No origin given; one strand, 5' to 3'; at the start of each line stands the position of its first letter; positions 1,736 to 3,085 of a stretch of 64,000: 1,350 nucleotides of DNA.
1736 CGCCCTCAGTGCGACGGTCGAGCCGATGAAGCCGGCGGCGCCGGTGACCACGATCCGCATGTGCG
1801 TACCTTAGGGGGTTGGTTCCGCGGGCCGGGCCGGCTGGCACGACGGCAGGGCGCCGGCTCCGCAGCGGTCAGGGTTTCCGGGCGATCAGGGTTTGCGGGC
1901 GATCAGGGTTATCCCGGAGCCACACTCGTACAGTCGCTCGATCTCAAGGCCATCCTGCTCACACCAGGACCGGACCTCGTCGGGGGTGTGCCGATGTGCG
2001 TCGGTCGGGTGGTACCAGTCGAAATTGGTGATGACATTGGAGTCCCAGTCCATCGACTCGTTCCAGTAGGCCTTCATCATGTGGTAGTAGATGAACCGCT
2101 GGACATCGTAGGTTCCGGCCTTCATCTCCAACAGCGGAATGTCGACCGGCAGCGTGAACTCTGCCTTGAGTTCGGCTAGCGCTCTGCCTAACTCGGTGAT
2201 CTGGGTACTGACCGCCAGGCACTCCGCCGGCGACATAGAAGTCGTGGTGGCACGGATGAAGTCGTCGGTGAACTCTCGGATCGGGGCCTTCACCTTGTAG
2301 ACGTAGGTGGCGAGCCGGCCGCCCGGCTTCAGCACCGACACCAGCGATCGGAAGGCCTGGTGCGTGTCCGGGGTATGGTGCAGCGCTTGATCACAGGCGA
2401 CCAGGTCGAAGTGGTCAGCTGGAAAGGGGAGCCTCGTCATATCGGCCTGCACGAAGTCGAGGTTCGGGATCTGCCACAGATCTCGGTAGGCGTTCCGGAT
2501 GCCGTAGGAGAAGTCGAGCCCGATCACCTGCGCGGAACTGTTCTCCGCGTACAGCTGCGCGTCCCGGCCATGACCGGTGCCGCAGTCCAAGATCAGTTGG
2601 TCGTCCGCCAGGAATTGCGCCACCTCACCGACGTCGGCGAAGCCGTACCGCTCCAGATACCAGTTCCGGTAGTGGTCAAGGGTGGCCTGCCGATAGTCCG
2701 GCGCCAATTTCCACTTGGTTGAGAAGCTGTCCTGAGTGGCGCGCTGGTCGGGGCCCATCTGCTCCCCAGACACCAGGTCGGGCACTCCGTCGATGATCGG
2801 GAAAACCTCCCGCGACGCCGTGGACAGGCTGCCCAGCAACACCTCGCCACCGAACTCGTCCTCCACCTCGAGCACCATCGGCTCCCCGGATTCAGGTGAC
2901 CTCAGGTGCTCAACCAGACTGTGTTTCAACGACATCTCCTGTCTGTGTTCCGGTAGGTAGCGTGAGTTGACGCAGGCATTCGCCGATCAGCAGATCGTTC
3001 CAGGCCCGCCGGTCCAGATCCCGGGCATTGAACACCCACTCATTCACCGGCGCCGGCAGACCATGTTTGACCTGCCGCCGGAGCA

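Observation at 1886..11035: Divergent tailoring operons consistent with synthesis of a modified lipid-linked sugar donor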

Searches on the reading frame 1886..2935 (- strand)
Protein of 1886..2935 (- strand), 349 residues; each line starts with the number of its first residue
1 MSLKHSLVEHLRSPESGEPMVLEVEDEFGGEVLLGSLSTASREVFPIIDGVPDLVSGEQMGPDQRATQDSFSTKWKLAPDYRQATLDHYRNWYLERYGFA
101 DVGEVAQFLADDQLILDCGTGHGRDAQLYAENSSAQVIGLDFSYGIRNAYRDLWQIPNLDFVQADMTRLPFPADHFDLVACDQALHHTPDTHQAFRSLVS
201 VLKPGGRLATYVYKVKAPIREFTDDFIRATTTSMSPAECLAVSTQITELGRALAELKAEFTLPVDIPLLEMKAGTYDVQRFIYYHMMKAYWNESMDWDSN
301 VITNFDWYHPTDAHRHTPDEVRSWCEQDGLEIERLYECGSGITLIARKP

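Call 4: search_protein_families(library=pfam, proteins=[window:1886-2935:-], max_evalue=0.01)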
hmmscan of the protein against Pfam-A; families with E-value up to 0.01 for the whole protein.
window:1886-2935:- (349 aa): 6 families
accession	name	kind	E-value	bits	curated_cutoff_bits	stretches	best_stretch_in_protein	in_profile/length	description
PF08241.18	Methyltransf_11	-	4.8e-21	75.6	21.2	1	116-209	1-94/95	Methyltransferase domain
PF13649.12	Methyltransf_25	-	6.9e-20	72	27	1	115-206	1-97/97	Methyltransferase domain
PF13847.12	Methyltransf_31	-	1.1e-16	61.3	27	1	114-214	6-113/145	Methyltransferase domain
PF13489.12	Methyltransf_23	-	1.9e-12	47.6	27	1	109-209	20-115/164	Methyltransferase domain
PF08242.18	Methyltransf_12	-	2e-12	48.1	30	1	116-208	1-98/98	Methyltransferase domain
PF01209.24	Ubie_methyltran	-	3e-08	33.7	20.1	1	118-210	56-151/233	ubiE/COQ5 methyltransferase family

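Call 5: search_protein_families(library=ncbifam, proteins=[window:1886-2935:-], max_evalue=0.01)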
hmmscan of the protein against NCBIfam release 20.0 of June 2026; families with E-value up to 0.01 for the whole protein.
window:1886-2935:- (349 aa): 30 families (the best 25 are shown)
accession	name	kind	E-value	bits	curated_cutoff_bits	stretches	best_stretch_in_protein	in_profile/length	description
NF045667.1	MTase_DVU1556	equivalog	9.8e-15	54.6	155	1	110-210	21-119/213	DVU_1556 family methyltransferase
TIGR02072.1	BioC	equivalog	1.1e-12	48.3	184.95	1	113-210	36-132/244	malonyl-ACP O-methyltransferase BioC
NF001241.0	PRK00216.1-2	equivalog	2.2e-11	43.9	327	1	111-211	51-148/231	demethylmenaquinone methyltransferase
NF001240.0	PRK00216.1-1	equivalog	4e-11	42.5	378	1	147-213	105-171/251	bifunctional demethylmenaquinone methyltransferase/2-methoxy-6-polyprenyl-1,4-benzoquinol methylase UbiE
NF001244.0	PRK00216.1-5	equivalog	5.2e-11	42.3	216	1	112-210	49-153/236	bifunctional demethylmenaquinone methyltransferase/2-methoxy-6-polyprenyl-1,4-benzoquinol methylase UbiE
NF045823.1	PthPhpthDimycoMt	equivalog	1.1e-10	41.2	300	1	115-225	70-181/256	phthiotriol/phenolphthiotriol dimycocerosates methyltransferase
TIGR01934.1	MenG_MenH_UbiE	subfamily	1.2e-10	41.1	158.35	1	111-210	39-141/223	ubiquinone/menaquinone biosynthesis methyltransferase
NF045825.1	FAmtase_mtf2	equivalog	2e-10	40.3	400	1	113-224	60-172/248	fatty-acid O-methyltransferase Mtf2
NF041536.1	ArsM_DUF2284_UU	exception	3.1e-10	39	575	1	112-209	77-179/459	arsenite methyltransferase/DUF2284 domain selenoprotein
NF041537.1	ArsM_AhpD_UU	exception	3.4e-10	39.3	510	1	111-209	76-179/345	arsenite methyltransferase/AhpD domain selenoprotein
NF047649.1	MTase_UXPK_star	exception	4.4e-10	39.1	460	1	112-209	78-180/283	methyltransferase/UXPK-star double selenoprotein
NF008823.0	PRK11873.1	subfamily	4.8e-10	39.4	263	1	110-210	76-181/272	arsenite methyltransferase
NF002463.0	PRK01683.1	equivalog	1.3e-09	38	297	1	111-289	31-195/258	trans-aconitate 2-methyltransferase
NF007610.0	PRK10258.1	equivalog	5.7e-09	35.7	342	1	114-210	45-138/251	malonyl-ACP O-methyltransferase BioC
NF041675.1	sarc_dimgly_tmase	equivalog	1.4e-08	35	550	1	106-208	61-167/278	sarcosine/dimethylglycine N-methyltransferase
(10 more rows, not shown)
